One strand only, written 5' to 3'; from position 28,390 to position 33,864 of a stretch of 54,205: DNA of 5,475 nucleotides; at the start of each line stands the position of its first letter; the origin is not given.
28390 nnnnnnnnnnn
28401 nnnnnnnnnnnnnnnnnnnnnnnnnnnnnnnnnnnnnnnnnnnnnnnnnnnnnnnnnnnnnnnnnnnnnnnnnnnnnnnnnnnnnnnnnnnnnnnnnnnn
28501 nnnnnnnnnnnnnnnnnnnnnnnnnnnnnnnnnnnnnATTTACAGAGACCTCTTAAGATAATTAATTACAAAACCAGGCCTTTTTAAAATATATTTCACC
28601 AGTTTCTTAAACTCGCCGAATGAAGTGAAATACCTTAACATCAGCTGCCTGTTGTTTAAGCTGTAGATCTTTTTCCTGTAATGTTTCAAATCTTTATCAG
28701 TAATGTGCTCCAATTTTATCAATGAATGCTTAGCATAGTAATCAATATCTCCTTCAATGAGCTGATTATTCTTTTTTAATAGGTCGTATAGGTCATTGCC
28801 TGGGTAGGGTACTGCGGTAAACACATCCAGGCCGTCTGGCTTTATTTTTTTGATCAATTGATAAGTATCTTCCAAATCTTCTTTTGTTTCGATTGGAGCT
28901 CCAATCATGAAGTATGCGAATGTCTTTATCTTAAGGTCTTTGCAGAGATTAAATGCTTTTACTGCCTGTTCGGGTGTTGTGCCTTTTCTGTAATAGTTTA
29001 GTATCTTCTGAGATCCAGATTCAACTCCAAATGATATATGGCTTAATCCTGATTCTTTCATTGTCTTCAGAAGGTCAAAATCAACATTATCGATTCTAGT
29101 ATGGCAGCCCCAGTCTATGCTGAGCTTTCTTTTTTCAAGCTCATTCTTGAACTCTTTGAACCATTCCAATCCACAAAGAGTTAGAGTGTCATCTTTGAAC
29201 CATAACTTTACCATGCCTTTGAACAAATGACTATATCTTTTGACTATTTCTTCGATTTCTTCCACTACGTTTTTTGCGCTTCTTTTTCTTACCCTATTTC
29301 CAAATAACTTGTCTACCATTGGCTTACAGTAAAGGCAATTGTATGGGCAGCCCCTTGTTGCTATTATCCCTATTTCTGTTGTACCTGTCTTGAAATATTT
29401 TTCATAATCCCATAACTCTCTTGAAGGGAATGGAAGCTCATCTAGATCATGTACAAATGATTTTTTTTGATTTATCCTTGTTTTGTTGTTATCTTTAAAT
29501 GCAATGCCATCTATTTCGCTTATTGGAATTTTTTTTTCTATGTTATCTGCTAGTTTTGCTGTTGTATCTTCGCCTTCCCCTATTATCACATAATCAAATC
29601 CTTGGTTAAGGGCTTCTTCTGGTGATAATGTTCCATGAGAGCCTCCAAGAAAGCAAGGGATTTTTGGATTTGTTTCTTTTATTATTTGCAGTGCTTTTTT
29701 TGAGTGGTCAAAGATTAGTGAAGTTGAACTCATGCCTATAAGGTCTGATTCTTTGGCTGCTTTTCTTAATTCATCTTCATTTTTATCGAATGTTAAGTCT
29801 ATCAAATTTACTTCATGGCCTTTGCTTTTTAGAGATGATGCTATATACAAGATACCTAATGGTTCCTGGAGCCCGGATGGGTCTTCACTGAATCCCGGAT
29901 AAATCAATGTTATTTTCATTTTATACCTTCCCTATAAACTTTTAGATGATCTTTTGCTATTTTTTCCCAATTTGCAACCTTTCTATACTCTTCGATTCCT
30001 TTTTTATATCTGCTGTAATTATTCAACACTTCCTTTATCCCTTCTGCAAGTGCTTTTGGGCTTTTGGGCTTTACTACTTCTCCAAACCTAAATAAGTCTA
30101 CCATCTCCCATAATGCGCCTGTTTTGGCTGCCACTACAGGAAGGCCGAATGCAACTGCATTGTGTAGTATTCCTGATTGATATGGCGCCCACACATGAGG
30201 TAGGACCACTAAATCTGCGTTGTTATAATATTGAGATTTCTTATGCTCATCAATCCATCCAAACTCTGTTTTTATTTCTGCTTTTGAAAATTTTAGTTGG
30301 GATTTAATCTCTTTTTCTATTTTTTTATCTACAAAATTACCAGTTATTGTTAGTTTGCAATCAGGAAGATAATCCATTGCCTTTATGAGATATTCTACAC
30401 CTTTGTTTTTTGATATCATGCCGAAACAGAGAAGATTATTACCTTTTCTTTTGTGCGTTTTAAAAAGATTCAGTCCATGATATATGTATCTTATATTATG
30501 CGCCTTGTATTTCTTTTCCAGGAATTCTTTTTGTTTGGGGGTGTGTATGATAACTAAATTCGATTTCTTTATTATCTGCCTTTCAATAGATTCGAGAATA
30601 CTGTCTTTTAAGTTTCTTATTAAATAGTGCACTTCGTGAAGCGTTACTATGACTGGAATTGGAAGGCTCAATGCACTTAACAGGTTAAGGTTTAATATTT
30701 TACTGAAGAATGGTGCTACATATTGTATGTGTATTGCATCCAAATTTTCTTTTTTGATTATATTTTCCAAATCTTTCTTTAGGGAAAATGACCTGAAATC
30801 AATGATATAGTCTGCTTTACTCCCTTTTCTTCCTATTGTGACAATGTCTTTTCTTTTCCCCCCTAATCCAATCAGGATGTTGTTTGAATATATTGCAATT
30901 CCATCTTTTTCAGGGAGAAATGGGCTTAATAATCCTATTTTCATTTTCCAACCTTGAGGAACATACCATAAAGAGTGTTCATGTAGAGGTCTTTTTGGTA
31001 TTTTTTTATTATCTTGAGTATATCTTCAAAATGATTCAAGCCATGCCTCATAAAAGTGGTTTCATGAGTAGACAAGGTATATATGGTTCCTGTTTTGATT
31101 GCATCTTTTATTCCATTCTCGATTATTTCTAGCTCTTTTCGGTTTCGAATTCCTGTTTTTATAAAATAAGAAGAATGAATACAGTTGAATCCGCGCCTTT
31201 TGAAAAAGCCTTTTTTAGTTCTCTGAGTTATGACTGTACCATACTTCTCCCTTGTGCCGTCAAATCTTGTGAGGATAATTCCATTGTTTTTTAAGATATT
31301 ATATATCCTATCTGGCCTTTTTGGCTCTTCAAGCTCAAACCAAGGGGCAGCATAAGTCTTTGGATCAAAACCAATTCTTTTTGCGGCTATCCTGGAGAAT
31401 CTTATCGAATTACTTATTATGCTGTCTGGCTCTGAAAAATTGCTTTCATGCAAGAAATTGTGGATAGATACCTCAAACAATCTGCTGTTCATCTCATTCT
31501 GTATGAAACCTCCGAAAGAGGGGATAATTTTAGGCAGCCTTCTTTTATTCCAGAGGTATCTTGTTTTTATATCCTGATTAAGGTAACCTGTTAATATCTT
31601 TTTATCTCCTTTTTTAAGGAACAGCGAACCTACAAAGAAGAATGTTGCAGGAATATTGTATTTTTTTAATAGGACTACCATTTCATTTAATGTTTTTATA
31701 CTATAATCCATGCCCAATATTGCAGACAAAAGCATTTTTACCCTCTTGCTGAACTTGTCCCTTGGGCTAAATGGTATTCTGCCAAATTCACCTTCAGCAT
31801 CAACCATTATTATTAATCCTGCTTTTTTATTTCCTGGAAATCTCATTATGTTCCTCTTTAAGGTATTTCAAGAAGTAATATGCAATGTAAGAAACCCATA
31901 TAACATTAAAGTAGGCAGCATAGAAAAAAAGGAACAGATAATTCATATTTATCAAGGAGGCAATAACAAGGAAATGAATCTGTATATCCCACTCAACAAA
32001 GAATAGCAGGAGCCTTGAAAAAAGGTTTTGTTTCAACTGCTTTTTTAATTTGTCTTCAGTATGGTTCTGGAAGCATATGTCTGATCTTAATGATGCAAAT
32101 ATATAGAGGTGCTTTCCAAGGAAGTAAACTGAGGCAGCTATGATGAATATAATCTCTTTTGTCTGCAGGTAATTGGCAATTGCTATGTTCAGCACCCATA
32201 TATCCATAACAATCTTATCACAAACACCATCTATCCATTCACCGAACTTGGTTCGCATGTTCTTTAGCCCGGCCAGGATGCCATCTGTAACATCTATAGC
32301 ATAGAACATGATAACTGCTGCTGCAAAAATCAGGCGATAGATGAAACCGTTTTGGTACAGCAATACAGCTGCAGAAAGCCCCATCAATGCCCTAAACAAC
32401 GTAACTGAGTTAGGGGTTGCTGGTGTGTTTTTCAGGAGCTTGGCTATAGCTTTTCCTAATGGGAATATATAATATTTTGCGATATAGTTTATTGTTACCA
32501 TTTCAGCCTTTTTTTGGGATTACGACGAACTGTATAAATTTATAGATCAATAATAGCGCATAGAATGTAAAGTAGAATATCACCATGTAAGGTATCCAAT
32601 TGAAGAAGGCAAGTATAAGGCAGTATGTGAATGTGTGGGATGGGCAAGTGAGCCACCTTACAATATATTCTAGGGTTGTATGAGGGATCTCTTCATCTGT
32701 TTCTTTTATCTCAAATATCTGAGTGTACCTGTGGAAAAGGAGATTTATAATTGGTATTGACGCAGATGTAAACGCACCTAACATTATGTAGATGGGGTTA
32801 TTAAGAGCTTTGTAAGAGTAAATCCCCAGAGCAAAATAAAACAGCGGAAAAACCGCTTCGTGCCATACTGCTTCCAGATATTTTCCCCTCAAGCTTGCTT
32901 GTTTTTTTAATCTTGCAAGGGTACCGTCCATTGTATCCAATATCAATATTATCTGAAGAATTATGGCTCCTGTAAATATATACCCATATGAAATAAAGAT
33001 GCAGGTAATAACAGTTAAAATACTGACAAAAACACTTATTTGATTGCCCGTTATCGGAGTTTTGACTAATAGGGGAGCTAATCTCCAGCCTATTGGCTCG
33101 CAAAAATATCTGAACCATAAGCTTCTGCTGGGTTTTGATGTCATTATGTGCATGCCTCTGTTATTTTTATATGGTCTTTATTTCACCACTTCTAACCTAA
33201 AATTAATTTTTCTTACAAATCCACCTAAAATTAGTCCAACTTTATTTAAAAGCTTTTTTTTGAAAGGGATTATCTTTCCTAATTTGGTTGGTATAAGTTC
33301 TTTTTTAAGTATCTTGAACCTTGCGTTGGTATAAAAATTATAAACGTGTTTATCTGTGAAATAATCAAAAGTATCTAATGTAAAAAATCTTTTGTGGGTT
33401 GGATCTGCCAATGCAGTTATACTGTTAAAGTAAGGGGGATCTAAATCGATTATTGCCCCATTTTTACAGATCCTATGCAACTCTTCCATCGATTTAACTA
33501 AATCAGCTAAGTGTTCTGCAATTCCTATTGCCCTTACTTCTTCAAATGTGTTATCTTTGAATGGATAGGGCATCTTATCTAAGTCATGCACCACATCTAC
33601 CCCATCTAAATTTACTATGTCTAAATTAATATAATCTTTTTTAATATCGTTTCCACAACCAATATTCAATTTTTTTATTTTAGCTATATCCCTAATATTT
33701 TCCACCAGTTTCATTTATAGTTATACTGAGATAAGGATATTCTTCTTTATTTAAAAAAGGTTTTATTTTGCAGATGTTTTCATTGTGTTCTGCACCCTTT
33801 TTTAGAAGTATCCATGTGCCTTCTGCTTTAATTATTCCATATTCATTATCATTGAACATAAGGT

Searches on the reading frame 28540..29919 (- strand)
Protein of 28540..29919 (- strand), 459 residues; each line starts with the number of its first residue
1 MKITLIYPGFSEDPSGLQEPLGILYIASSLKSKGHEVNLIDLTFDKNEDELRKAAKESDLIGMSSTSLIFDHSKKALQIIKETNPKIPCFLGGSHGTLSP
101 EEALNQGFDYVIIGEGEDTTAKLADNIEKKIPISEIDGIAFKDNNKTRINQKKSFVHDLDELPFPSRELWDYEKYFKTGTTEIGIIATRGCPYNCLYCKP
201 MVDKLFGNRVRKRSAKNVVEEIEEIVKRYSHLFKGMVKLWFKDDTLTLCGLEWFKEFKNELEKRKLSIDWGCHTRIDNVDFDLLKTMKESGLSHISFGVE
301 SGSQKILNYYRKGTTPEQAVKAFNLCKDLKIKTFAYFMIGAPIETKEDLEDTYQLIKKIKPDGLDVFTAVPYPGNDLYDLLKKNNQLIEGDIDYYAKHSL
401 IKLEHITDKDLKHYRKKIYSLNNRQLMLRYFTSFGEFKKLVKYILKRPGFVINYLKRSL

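Call 8: search_protein_families(library=pfam, proteins=[window:28540-29919:-], max_evalue=0.001)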
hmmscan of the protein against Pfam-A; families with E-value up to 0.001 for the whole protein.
window:28540-29919:- (459 aa): 2 families
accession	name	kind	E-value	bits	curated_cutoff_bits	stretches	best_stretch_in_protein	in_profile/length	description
PF04055.27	Radical_SAM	-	1.1e-21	78.2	29.5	1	185-356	1-166/166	Radical SAM superfamily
PF02310.24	B12-binding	-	2.2e-21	76.3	32.1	1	18-123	12-120/121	B12 binding domain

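Call 33: search_protein_families(library=ncbifam, proteins=[window:28540-29919:-], max_evalue=0.001)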
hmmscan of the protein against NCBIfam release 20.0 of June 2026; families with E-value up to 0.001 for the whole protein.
window:28540-29919:- (459 aa): 36 families (the best 25 are shown)
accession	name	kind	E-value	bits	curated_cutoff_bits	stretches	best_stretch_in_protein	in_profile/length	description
TIGR02026.1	BchE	equivalog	2.3e-54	185.1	481.35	1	18-439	20-445/497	magnesium-protoporphyrin IX monomethyl ester anaerobic oxidative cyclase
TIGR03471.1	HpnJ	equivalog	4.5e-53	180.8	577.6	1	48-413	59-418/472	hopanoid biosynthesis associated radical SAM protein HpnJ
TIGR04014.1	B12_SAM_MJ_0865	equivalog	2.6e-41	141.8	360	1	22-385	13-362/434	methyl-coenzyme M reductase glutamine C-methyltransferase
TIGR04479.1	bcpD_PhpK_rSAM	subfamily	8.3e-39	133.3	600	1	22-363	74-413/504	PhpK family radical SAM P-methyltransferase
TIGR04072.2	rSAM_ladder_B12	equivalog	2.3e-38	132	360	1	20-435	18-432/443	lipid biosynthesis B12-binding/radical SAM protein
TIGR04013.1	B12_SAM_MJ_1487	hypoth_equivalog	6.9e-37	127.2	251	1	45-378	32-354/382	TIGR04013 family B12-binding domain/radical SAM domain-containing protein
NF050148.1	rSAM_ApyD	equivalog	7.8e-36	123.7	750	1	21-378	26-390/645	RiPP biosynthesis radical SAM protein ApyD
NF038361.1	rSAM_Sden_1168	equivalog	1.8e-33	115.9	575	1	77-427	161-520/560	Sden_1168 family B12-binding radical SAM P-methyltransferase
TIGR04385.1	B12_rSAM_cofa1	equivalog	1.3e-32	113.5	450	1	20-359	20-364/438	B12 lower ligand biosynthesis radical SAM protein BzaD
TIGR04367.1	HpnR_B12_rSAM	equivalog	5.4e-30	104.4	650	1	19-379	21-371/490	hopanoid C-3 methylase HpnR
TIGR03975.1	rSAM_ocin_1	subfamily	4.3e-24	85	281.85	1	56-359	127-430/606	RiPP maturation radical SAM C-methyltransferase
NF033070.1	rSAM_AprD4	equivalog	5.1e-23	81.7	500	1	140-413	152-422/456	AprD4 family radical SAM diol-dehydratase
TIGR04190.1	B12_SAM_Ta0216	equivalog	6.4e-21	74.5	500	1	20-359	37-394/554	TIGR04190 family B12-binding domain/radical SAM domain protein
TIGR04295.1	B12_rSAM_oligo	hypoth_equivalog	7.1e-21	74.4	400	1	20-306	25-308/422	TIGR04295 family B12-binding domain-containing radical SAM protein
NF040542.1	rSAM_RCCLKC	equivalog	1.1e-20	74.2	450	1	19-358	12-349/423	arsinothricin biosynthesis radical SAM protein ArsL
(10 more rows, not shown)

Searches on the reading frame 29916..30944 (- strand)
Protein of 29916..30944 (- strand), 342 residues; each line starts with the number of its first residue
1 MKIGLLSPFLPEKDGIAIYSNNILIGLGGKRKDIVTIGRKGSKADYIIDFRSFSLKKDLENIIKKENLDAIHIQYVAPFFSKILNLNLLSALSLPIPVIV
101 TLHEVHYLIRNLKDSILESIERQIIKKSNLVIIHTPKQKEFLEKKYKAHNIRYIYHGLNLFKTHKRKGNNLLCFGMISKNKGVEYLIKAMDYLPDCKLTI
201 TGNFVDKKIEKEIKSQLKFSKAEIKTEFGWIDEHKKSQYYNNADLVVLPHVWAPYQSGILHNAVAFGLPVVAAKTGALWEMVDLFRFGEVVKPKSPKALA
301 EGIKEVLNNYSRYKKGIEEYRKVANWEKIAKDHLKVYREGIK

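Call 8: search_protein_families(library=pfam, proteins=[window:29916-30944:-], max_evalue=0.001)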
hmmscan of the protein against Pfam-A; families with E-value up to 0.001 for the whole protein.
window:29916-30944:- (342 aa): 3 families
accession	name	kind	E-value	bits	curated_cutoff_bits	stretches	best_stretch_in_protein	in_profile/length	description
PF00534.26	Glycos_transf_1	-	1e-20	74.5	26.4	1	165-322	12-171/172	Glycosyl transferases group 1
PF13692.12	Glyco_trans_1_4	-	3.2e-19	70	27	1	169-309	2-142/142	Glycosyl transferases group 1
PF13439.12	Glyco_transf_4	-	7.4e-13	49.3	28.5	1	51-160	56-168/170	Glycosyltransferase Family 4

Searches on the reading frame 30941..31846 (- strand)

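Call 8: search_protein_families(library=pfam, proteins=[window:30941-31846:-], max_evalue=0.001)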
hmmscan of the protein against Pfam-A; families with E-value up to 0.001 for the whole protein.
window:30941-31846:- (301 aa): 0 families

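Call 33: search_protein_families(library=ncbifam, proteins=[window:30941-31846:-], max_evalue=0.001)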
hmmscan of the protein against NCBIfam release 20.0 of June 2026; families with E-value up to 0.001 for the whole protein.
window:30941-31846:- (301 aa): 0 families

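Call 77: search_protein_families(library=pfam, proteins=[window:30941-31846:-], max_evalue=0.05)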
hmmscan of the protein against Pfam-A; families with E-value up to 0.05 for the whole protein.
window:30941-31846:- (301 aa): 2 families
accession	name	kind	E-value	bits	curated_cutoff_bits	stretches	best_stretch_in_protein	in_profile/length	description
PF01522.26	Polysacc_deac_1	-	0.002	18.5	23.1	1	53-75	21-43/124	Polysaccharide deacetylase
PF18174.6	HU-CCDC81_bac_1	-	0.038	14.4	26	0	107-124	19-36/59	CCDC81-like prokaryotic HU domain 1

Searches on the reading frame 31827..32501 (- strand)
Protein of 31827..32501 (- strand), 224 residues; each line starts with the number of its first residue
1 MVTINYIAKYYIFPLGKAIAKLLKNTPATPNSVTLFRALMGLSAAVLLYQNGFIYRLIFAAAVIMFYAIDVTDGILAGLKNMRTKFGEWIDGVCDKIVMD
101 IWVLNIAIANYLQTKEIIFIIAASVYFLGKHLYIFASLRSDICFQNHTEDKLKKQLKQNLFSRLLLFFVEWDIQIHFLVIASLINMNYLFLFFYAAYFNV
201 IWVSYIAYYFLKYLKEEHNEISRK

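Call 8: search_protein_families(library=pfam, proteins=[window:31827-32501:-], max_evalue=0.001)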
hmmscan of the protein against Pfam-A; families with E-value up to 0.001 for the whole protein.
window:31827-32501:- (224 aa): 1 family
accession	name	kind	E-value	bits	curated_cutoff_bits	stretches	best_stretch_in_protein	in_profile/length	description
PF01066.26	CDP-OH_P_transf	-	6.3e-08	33.6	22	1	29-134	3-103/152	CDP-alcohol phosphatidyltransferase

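Call 33: search_protein_families(library=ncbifam, proteins=[window:31827-32501:-], max_evalue=0.001)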
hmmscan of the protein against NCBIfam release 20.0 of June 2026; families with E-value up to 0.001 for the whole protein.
window:31827-32501:- (224 aa): 6 families
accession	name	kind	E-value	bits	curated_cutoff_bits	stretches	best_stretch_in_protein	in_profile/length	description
NF040950.1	archin_ph_syn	equivalog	1.2e-11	44.8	180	1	17-123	13-117/191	archaetidylinositol phosphate synthase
NF045883.1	PIPSynth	equivalog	3.6e-11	43.1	170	1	17-116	12-109/197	phosphatidylinositol phosphate synthase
NF008090.0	PRK10832.1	equivalog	9.5e-06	25.8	304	1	30-113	6-87/182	CDP-diacylglycerol--glycerol-3-phosphate 3-phosphatidyltransferase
NF041135.1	IPPtranDIPPsyn_Thcocales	equivalog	2.1e-05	23.7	580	1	19-184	242-405/419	bifunctional L-myo-inositol-1-phosphate cytidylyltransferase/CDP-L-myo-inositol myo-inositolphosphotransferase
TIGR00560.1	pgsA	equivalog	2.5e-05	24.9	109.1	1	29-209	3-173/183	CDP-diacylglycerol--glycerol-3-phosphate 3-phosphatidyltransferase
NF052561.1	PIPSynBT1523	equivalog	0.00021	21.1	350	1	17-130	14-133/232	hypothetical protein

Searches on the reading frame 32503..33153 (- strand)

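Call 8: search_protein_families(library=pfam, proteins=[window:32503-33153:-], max_evalue=0.001)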
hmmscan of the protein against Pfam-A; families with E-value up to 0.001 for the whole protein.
window:32503-33153:- (216 aa): 1 family
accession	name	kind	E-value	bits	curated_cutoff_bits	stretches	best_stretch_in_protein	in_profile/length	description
PF01066.26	CDP-OH_P_transf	-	1.1e-06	29.6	22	1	37-170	5-135/152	CDP-alcohol phosphatidyltransferase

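Call 33: search_protein_families(library=ncbifam, proteins=[window:32503-33153:-], max_evalue=0.001)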
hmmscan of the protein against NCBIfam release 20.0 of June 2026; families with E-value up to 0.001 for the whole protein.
window:32503-33153:- (216 aa): 3 families
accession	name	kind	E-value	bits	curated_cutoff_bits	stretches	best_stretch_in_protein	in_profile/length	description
NF040950.1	archin_ph_syn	equivalog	1.1e-11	45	180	1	18-108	8-99/191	archaetidylinositol phosphate synthase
NF041135.1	IPPtranDIPPsyn_Thcocales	equivalog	6.4e-09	35.3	580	1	18-132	235-348/419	bifunctional L-myo-inositol-1-phosphate cytidylyltransferase/CDP-L-myo-inositol myo-inositolphosphotransferase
NF045883.1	PIPSynth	equivalog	9.9e-09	35.1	170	1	22-98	11-88/197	phosphatidylinositol phosphate synthase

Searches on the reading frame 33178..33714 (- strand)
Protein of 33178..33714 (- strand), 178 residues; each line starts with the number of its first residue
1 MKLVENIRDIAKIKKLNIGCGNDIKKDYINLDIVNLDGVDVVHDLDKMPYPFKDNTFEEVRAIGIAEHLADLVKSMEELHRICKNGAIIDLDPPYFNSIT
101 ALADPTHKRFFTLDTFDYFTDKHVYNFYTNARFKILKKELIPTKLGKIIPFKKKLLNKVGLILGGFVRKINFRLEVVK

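Call 8: search_protein_families(library=pfam, proteins=[window:33178-33714:-], max_evalue=0.001)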
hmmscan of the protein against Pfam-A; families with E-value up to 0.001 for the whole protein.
window:33178-33714:- (178 aa): 1 family
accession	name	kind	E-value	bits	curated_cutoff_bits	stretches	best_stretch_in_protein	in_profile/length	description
PF08241.18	Methyltransf_11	-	4.2e-05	24.5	21.2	1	41-88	47-92/95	Methyltransferase domain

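Call 77: search_protein_families(library=pfam, proteins=[window:33178-33714:-], max_evalue=0.05)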
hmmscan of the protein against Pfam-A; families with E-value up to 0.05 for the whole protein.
window:33178-33714:- (178 aa): 1 family
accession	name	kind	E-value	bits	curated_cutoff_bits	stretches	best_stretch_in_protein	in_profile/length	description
PF08241.18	Methyltransf_11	-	4.2e-05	24.5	21.2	1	41-88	47-92/95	Methyltransferase domain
